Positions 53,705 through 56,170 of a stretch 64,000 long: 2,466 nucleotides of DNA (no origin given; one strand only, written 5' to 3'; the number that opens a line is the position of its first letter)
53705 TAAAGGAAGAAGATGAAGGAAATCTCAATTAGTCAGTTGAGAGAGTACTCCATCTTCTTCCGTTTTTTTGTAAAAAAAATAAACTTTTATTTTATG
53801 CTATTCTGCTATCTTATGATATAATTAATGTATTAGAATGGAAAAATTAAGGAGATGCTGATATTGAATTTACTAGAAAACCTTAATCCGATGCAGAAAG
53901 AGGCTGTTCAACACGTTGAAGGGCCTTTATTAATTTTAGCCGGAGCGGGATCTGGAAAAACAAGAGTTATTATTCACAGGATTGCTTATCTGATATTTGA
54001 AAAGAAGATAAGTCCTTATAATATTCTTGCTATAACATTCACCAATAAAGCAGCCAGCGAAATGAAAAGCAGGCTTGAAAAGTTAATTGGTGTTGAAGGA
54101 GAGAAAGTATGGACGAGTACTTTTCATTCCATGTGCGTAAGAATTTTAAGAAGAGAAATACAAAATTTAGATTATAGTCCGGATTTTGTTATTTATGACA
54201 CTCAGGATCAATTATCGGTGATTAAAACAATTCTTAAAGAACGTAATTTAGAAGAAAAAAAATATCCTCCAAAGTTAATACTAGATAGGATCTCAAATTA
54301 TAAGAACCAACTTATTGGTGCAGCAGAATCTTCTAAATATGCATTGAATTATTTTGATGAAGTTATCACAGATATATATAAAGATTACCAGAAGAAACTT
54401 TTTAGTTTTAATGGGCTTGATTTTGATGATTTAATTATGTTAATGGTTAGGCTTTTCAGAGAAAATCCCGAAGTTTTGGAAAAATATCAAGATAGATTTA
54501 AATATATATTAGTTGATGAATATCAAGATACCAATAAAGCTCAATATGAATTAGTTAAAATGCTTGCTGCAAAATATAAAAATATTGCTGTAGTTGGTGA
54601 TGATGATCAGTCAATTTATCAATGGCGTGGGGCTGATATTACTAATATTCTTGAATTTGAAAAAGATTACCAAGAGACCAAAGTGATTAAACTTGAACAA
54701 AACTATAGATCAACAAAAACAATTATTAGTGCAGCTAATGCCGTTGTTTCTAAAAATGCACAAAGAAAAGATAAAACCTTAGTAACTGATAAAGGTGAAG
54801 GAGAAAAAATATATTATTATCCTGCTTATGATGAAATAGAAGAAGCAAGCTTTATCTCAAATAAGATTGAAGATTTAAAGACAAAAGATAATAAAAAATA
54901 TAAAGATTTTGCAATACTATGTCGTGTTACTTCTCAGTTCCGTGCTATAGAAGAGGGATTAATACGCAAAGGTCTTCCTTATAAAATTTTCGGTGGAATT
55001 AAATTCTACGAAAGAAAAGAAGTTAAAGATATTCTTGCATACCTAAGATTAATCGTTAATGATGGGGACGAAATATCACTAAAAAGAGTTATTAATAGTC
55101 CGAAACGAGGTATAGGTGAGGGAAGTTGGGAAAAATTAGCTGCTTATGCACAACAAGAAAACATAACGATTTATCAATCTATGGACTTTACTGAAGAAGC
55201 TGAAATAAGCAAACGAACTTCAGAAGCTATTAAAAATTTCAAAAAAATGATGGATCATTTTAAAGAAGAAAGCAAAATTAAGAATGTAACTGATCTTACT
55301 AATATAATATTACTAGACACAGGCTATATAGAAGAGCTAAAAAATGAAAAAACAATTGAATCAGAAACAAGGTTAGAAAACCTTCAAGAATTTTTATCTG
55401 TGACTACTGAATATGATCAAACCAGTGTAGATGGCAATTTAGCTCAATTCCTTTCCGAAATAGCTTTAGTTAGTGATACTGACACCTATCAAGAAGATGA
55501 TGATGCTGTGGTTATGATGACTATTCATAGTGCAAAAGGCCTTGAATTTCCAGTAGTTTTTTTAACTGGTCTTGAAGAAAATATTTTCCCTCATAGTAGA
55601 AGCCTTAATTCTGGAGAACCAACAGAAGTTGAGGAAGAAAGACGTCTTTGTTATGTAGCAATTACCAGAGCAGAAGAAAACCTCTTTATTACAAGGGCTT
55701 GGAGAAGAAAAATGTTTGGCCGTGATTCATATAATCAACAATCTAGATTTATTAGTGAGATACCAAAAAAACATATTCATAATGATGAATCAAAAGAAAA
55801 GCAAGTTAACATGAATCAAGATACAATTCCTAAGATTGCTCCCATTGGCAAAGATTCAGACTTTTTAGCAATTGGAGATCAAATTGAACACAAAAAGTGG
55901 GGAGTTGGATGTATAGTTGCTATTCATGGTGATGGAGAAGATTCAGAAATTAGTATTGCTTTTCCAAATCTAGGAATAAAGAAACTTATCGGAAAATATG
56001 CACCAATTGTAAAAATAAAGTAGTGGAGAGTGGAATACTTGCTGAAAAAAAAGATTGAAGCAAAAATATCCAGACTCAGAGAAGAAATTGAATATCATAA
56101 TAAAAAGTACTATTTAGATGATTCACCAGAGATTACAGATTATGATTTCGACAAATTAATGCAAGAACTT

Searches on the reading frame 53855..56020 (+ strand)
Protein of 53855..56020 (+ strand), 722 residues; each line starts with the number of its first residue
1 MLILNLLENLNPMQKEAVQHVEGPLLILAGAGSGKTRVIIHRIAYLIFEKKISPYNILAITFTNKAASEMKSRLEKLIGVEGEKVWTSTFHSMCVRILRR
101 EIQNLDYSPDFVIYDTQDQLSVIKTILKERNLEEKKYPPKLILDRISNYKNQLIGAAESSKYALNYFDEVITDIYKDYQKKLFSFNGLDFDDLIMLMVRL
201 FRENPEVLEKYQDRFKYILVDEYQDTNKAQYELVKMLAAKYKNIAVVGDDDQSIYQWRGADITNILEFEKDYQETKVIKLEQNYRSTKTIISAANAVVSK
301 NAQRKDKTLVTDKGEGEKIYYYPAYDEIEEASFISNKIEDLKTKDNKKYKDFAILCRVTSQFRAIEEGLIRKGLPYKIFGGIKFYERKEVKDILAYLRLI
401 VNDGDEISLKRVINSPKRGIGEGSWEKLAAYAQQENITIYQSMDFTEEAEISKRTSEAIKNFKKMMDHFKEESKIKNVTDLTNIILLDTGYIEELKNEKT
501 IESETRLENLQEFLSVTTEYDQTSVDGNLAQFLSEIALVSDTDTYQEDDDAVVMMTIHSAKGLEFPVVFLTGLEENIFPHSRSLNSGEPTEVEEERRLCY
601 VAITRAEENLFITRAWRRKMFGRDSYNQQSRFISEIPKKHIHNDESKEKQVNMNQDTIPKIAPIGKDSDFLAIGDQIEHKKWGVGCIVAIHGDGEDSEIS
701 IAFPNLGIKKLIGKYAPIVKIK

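Call 8: find_related_loci(query=window:53855-56020:+, collection=genome_contigs, flank=4000)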
Query window:53855-56020:+ (722 aa) in genome_contigs; peptide patterns used: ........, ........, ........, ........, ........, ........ (x = any residue, [..] = any of these).
36 stretches matched a pattern; 11 encode a relative of the query (tblastn E <= 1e-3); 11 distinct loci.
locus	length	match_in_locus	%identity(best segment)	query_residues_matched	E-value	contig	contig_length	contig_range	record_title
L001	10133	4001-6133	90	12-722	0e+0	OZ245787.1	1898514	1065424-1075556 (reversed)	MAG: Peptococcia bacterium isolate 432c09d5-6777-4c0a-aed1-c6f0fffbb601 genome assembly, chromosome: 1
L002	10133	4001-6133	85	12-722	0e+0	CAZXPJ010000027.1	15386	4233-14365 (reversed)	MAG TPA_asm: uncultured Eubacteriales bacterium isolate SRP294416_co2_523 genome assembly, contig: NODE_4570_length_1538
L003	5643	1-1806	90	121-722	0e+0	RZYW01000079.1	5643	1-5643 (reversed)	MAG: Clostridia bacterium isolate INTA.AUR.031 contig-100_7695, whole genome shotgun sequence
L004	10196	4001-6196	53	6-721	0e+0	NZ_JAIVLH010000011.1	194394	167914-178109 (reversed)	Metabacillus niabensis strain EaN21-8 EaN21-8_ctg011, whole genome shotgun sequence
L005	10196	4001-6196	53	6-721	0e+0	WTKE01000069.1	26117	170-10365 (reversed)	MAG: Bacillus sp. (in: firmicutes) isolate SS36439bin_11 NODE_312_length_26117_cov_12.218748, whole genome shotgun seque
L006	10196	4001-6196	53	6-721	0e+0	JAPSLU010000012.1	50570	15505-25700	MAG: Bacillus sp. (in: firmicutes) isolate RH59_bin.048 NODE_597_length_50570_cov_2.474833, whole genome shotgun sequenc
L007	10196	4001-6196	53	6-721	0e+0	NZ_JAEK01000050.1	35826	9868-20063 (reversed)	Bacillus sp. J37 BacJ37DRAFT_c49_C, whole genome shotgun sequence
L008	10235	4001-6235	47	1-721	0e+0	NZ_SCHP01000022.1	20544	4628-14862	Bombilactobacillus bombi strain XV6 NODE_22_length_20544_cov_3.85208, whole genome shotgun sequence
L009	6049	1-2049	52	55-721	0e+0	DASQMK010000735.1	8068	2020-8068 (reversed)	MAG TPA_asm: Metabacillus sp. isolate SMAG_U10746 k141_24122, whole genome shotgun sequence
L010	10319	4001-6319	42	6-721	0e+0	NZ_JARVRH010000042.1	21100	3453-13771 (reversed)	Arthrobacter sp. efr-133-TYG-118 NODE_40_length_21100_cov_28.078213, whole genome shotgun sequence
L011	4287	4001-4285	92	12-106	9e-51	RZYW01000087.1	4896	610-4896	MAG: Clostridia bacterium isolate INTA.AUR.031 contig-100_9493, whole genome shotgun sequence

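Call 22: find_homologous_proteins(query=window:53855-56020:+, max_evalue=1e-100)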
Query window:53855-56020:+ (722 aa): 8000 proteins with E <= 1e-100 among 8000 candidates; the best 120 are listed.
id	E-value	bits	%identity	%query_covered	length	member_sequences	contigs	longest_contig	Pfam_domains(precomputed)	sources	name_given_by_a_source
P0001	0.0e+0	1591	100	100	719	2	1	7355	PF13538.13,PF01443.25,PF21196.4,PF13604.13,PF13361.13,PF13245.13,PF00580.28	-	-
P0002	0.0e+0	1467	90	98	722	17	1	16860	PF13538.13,PF13087.13,PF13086.13,PF01443.25,PF21196.4,PF13604.13,PF13361.13,PF13245.13,PF00580.28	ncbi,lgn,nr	ncbi:MAG: DNA helicase PcrA [Eubacteriales bacterium]|nr:DNA helicase PcrA [Eubacteriales bacterium]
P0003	0.0e+0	1398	86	100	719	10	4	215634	PF13538.13,PF13087.13,PF13086.13,PF01443.25,PF21196.4,PF13604.13,PF13361.13,PF13245.13,PF00580.28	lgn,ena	-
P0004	0.0e+0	1388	85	100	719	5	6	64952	PF13538.13,PF13086.13,PF01443.25,PF21196.4,PF13604.13,PF13361.13,PF13245.13,PF00580.28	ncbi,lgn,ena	-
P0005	0.0e+0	1344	82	100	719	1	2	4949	PF13538.13,PF13087.13,PF13086.13,PF01443.25,PF21196.4,PF13604.13,PF13361.13,PF13245.13,PF00580.28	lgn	-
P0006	0.0e+0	1251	77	100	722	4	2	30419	PF13538.13,PF13086.13,PF01443.25,PF21196.4,PF13604.13,PF13361.13,PF13245.13,PF00580.28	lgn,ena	-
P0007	0.0e+0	1207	73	100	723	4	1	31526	PF13538.13,PF13086.13,PF01443.25,PF21196.4,PF13604.13,PF13361.13,PF13245.13,PF00580.28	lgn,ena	-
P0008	7.5e-294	995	61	99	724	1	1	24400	PF13538.13,PF13086.13,PF01443.25,PF21196.4,PF13604.13,PF13361.13,PF13245.13,PF00580.28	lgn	-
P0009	4.3e-292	989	62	99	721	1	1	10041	PF13538.13,PF01443.25,PF21196.4,PF13604.13,PF13361.13,PF13245.13,PF00580.28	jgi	-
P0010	4.7e-292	989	61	99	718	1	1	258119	PF13538.13,PF01443.25,PF21196.4,PF13604.13,PF13361.13,PF13245.13,PF00580.28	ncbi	ncbi:MAG: DNA helicase PcrA [Bacillota bacterium]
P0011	6.6e-291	985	62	99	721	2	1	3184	PF13538.13,PF13086.13,PF01443.25,PF21196.4,PF13604.13,PF13361.13,PF13245.13,PF00580.28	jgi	jgi:DNA helicase-2/ATP-dependent DNA helicase PcrA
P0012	7.1e-291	985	76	79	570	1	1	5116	PF13538.13,PF13087.13,PF01443.25,PF21196.4,PF13361.13,PF13245.13,PF00580.28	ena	-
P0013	3.7e-290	983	61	99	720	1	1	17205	PF13538.13,PF13086.13,PF01443.25,PF21196.4,PF13604.13,PF13361.13,PF13245.13,PF00580.28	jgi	jgi:DNA helicase-2/ATP-dependent DNA helicase PcrA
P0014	4.9e-290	982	61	99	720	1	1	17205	PF13538.13,PF13086.13,PF01443.25,PF21196.4,PF13604.13,PF13361.13,PF13245.13,PF00580.28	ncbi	ncbi:MAG: DNA helicase PcrA [Peptococcales bacterium]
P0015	1.6e-289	981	61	99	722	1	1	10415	PF13538.13,PF13086.13,PF01443.25,PF21196.4,PF13604.13,PF13361.13,PF13245.13,PF00580.28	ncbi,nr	ncbi:MAG: DNA helicase PcrA [Clostridia bacterium]|nr:DNA helicase PcrA [Clostridia bacterium]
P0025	1.2e-276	938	58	99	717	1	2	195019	PF13538.13,PF13086.13,PF01443.25,PF21196.4,PF13604.13,PF13361.13,PF13245.13,PF00580.28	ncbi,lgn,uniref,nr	ncbi:ATP-dependent DNA helicase PcrA [Desulfonispora thiosulfatigenes DSM 11270]|uniref:ATP-dependen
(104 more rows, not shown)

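Call 23: find_encoding_contigs(protein=P0006, flank=3000, max_places=2)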
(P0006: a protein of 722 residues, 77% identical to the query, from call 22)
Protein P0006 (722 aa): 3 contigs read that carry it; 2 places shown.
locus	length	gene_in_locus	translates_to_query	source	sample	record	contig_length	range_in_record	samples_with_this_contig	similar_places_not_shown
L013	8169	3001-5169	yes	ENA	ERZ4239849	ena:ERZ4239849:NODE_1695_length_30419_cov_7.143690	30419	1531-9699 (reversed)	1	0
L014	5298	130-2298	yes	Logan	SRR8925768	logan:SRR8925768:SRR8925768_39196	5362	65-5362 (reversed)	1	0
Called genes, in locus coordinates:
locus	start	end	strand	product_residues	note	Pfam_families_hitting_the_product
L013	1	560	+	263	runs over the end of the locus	PF01113:DapB_N, PF05173:DapB_C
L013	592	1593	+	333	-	PF01118:Semialdhyde_dh, PF02774:Semialdhyde_dhC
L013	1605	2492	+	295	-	PF00701:DHDPS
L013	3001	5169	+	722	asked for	PF00580:UvrD-helicase, PF13086:AAA_11 (faint), PF13245:AAA_19, PF13604:AAA_30 (faint), PF01443:Viral_helicase1 (faint), PF13361:UvrD_C, PF13538:UvrD_C_2, PF21196:PcrA_UvrD_tudor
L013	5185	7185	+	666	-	PF22745:Nlig-Ia, PF01653:DNA_ligase_aden, PF03120:OB_DNA_ligase, PF03119:DNA_ligase_ZBD, PF14520:HHH_5 (weak), PF12826:HHH_2, PF14520:HHH_5 (weak), PF00533:BRCT, +1 more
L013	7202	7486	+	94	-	PF02686:GatC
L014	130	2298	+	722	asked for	PF00580:UvrD-helicase, PF13086:AAA_11 (faint), PF13245:AAA_19, PF13604:AAA_30 (faint), PF01443:Viral_helicase1 (faint), PF13361:UvrD_C, PF13538:UvrD_C_2, PF21196:PcrA_UvrD_tudor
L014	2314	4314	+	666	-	PF22745:Nlig-Ia, PF01653:DNA_ligase_aden, PF03120:OB_DNA_ligase, PF03119:DNA_ligase_ZBD, PF14520:HHH_5 (weak), PF12826:HHH_2, PF14520:HHH_5 (weak), PF00533:BRCT, +1 more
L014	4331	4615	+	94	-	PF02686:GatC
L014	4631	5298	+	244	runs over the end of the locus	?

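Call 24: find_encoding_contigs(protein=P0007, flank=3000, max_places=2)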
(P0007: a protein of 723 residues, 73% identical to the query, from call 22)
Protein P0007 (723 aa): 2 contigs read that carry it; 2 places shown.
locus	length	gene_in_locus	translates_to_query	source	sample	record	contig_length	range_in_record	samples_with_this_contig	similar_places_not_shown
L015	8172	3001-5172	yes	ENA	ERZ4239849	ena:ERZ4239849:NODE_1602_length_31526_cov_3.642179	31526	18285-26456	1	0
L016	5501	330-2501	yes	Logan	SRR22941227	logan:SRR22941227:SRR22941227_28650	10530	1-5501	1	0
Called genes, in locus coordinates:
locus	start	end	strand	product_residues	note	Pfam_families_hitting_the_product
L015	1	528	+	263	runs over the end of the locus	PF01113:DapB_N, PF05173:DapB_C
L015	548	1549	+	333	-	PF01118:Semialdhyde_dh, PF02774:Semialdhyde_dhC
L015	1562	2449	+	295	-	PF00701:DHDPS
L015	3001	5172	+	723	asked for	PF00580:UvrD-helicase, PF13086:AAA_11 (faint), PF13245:AAA_19, PF13604:AAA_30 (faint), PF01443:Viral_helicase1 (faint), PF13361:UvrD_C, PF13538:UvrD_C_2 (faint), PF21196:PcrA_UvrD_tudor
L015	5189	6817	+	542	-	PF22745:Nlig-Ia, PF01653:DNA_ligase_aden, PF13361:UvrD_C (weak), PF03120:OB_DNA_ligase, PF03119:DNA_ligase_ZBD, PF14520:HHH_5 (weak)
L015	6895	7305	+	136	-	PF12826:HHH_2, PF00533:BRCT, PF12738:PTCB-BRCT (weak)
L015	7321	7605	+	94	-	PF02686:GatC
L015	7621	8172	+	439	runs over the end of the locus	PF01425:Amidase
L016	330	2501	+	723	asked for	PF00580:UvrD-helicase, PF13086:AAA_11 (faint), PF13245:AAA_19, PF13604:AAA_30 (faint), PF01443:Viral_helicase1 (faint), PF13361:UvrD_C, PF13538:UvrD_C_2 (faint), PF21196:PcrA_UvrD_tudor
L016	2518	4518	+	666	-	PF22745:Nlig-Ia, PF01653:DNA_ligase_aden, PF03120:OB_DNA_ligase, PF03119:DNA_ligase_ZBD, PF14520:HHH_5 (weak), PF12826:HHH_2, PF14520:HHH_5 (weak), PF00533:BRCT, +1 more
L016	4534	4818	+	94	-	PF02686:GatC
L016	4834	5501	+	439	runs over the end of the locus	PF01425:Amidase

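Call 25: find_encoding_contigs(protein=P0005, flank=3000, max_places=2)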
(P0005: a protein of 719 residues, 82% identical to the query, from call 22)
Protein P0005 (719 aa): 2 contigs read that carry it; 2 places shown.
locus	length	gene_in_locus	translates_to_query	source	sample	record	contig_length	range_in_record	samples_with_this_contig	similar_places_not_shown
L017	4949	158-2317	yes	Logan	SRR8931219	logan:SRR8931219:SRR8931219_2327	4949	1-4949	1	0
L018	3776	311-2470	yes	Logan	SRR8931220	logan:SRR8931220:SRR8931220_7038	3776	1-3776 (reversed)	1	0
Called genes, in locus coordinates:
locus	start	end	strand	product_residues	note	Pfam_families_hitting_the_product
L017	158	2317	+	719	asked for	PF00580:UvrD-helicase, PF01443:Viral_helicase1 (faint), PF13086:AAA_11 (weak), PF13245:AAA_19, PF13604:AAA_30 (faint), PF13087:AAA_12 (faint), PF13361:UvrD_C, PF21196:PcrA_UvrD_tudor, +1 more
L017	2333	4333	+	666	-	PF22745:Nlig-Ia, PF01653:DNA_ligase_aden, PF03120:OB_DNA_ligase, PF03119:DNA_ligase_ZBD, PF14520:HHH_5 (faint), PF12826:HHH_2, PF00533:BRCT, PF12738:PTCB-BRCT (weak)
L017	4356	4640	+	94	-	PF02686:GatC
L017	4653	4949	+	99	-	?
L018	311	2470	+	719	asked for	PF00580:UvrD-helicase, PF01443:Viral_helicase1 (faint), PF13086:AAA_11 (weak), PF13245:AAA_19, PF13604:AAA_30 (faint), PF13087:AAA_12 (faint), PF13361:UvrD_C, PF21196:PcrA_UvrD_tudor, +1 more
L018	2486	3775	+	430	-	?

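Call 31: find_encoding_contigs(protein=P0010, flank=3000, max_places=1)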
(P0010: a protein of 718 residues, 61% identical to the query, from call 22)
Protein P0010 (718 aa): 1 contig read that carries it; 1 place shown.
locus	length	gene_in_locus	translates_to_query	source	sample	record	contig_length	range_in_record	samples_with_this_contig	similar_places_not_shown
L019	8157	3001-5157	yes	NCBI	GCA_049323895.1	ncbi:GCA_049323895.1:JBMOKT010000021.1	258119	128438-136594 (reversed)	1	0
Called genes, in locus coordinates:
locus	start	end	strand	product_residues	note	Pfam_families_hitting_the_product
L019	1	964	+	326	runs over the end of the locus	-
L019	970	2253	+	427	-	PF00070:Pyr_redox (faint), PF00890:FAD_binding_2 (weak), PF01134:GIDA, PF01494:FAD_binding_3 (weak), PF03486:HI0933_like (faint), PF07992:Pyr_redox_2 (faint), PF12831:FAD_oxidored, PF01134:GIDA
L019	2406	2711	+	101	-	-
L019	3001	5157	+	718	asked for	PF00580:UvrD-helicase, PF01443:Viral_helicase1 (faint), PF13245:AAA_19, PF13604:AAA_30 (faint), PF13361:UvrD_C, PF13538:UvrD_C_2, PF21196:PcrA_UvrD_tudor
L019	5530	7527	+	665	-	PF22745:Nlig-Ia, PF01653:DNA_ligase_aden, PF03120:OB_DNA_ligase, PF03119:DNA_ligase_ZBD, PF12826:HHH_2, PF14520:HHH_5 (weak), PF00533:BRCT, PF12738:PTCB-BRCT, +1 more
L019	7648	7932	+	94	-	PF02686:GatC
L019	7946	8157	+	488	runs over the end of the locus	PF01425:Amidase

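Call 32: find_encoding_contigs(protein=P0025, flank=3000, max_places=1)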
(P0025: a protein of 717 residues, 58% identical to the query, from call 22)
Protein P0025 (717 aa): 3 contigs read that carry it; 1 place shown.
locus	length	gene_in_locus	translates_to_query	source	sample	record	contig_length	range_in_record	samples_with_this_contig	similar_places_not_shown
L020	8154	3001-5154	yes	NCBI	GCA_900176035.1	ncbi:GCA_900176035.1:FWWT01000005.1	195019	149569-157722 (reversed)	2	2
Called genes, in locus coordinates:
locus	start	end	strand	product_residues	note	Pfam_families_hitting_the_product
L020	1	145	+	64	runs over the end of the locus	-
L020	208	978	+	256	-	PF02665:Nitrate_red_gam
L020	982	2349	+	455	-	PF13187:Fer4_9 (faint), PF13237:Fer4_10 (faint), PF13183:Fer4_8, PF13534:Fer4_17 (weak), PF02754:CCG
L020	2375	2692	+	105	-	PF04358:DsrC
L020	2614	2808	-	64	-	-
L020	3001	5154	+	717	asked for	PF00580:UvrD-helicase, PF01443:Viral_helicase1 (faint), PF13086:AAA_11 (weak), PF13245:AAA_19, PF13604:AAA_30 (faint), PF13361:UvrD_C, PF13538:UvrD_C_2 (faint), PF21196:PcrA_UvrD_tudor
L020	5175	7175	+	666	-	PF22745:Nlig-Ia, PF01653:DNA_ligase_aden, PF03120:OB_DNA_ligase, PF03119:DNA_ligase_ZBD, PF12826:HHH_2, PF14520:HHH_5 (weak), PF00533:BRCT, PF12738:PTCB-BRCT, +1 more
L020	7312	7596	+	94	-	PF02686:GatC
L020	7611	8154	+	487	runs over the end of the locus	PF01425:Amidase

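Call 33: find_encoding_contigs(protein=P0008, flank=3000, max_places=1)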
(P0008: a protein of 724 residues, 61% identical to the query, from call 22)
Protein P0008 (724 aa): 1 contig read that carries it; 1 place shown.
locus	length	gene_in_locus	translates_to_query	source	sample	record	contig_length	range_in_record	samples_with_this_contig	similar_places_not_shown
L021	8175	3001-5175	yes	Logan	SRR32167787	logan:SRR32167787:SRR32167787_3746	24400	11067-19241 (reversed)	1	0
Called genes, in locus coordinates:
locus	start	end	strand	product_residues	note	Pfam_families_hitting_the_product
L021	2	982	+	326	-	-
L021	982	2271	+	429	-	PF00070:Pyr_redox (faint), PF00890:FAD_binding_2 (weak), PF01134:GIDA, PF01494:FAD_binding_3 (weak), PF03486:HI0933_like (faint), PF07992:Pyr_redox_2 (faint), PF12831:FAD_oxidored, PF01134:GIDA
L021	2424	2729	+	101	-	-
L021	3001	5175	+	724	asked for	PF00580:UvrD-helicase, PF01443:Viral_helicase1 (faint), PF13086:AAA_11 (faint), PF13245:AAA_19, PF13604:AAA_30 (faint), PF13361:UvrD_C, PF13538:UvrD_C_2, PF21196:PcrA_UvrD_tudor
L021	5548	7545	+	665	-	PF22745:Nlig-Ia, PF01653:DNA_ligase_aden, PF03120:OB_DNA_ligase, PF03119:DNA_ligase_ZBD, PF12826:HHH_2, PF14520:HHH_5 (weak), PF00533:BRCT, PF12738:PTCB-BRCT, +1 more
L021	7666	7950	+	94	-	PF02686:GatC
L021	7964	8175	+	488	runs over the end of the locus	PF01425:Amidase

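Call 37: find_encoding_contigs(protein=P0003, flank=3000, max_places=4)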
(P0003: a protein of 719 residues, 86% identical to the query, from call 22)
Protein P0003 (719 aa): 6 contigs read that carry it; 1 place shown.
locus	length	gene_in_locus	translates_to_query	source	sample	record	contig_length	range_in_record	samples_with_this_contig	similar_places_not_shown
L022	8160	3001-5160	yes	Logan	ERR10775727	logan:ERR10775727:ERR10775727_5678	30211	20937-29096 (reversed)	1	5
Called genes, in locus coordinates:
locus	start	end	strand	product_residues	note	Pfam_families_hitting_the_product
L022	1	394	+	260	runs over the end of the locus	PF01113:DapB_N, PF05173:DapB_C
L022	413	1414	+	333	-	PF01118:Semialdhyde_dh, PF02774:Semialdhyde_dhC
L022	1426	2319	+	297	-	PF00701:DHDPS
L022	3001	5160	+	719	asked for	PF00580:UvrD-helicase, PF01443:Viral_helicase1 (faint), PF13086:AAA_11 (faint), PF13245:AAA_19, PF13604:AAA_30 (faint), PF13087:AAA_12 (faint), PF13361:UvrD_C, PF21196:PcrA_UvrD_tudor, +1 more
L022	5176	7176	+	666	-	PF22745:Nlig-Ia, PF01653:DNA_ligase_aden, PF03120:OB_DNA_ligase, PF03119:DNA_ligase_ZBD, PF12826:HHH_2, PF14520:HHH_5, PF00633:HHH (weak), PF00533:BRCT, +1 more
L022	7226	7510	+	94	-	PF02686:GatC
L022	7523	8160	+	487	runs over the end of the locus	PF01425:Amidase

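Call 38: find_encoding_contigs(protein=P0012, flank=3000, max_places=2)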
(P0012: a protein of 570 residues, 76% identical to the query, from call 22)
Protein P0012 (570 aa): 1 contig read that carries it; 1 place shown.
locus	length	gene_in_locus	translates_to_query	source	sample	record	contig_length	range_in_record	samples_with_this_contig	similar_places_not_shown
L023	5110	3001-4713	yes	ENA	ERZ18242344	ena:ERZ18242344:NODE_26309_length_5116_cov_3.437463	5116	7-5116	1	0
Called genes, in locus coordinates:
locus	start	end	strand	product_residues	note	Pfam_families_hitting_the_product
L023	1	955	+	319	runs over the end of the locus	?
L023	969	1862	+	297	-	PF00701:DHDPS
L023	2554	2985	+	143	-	PF00580:UvrD-helicase, PF13245:AAA_19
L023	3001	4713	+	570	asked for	PF00580:UvrD-helicase, PF13245:AAA_19, PF01443:Viral_helicase1 (faint), PF13087:AAA_12 (faint), PF13361:UvrD_C, PF13538:UvrD_C_2 (faint), PF21196:PcrA_UvrD_tudor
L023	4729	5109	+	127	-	?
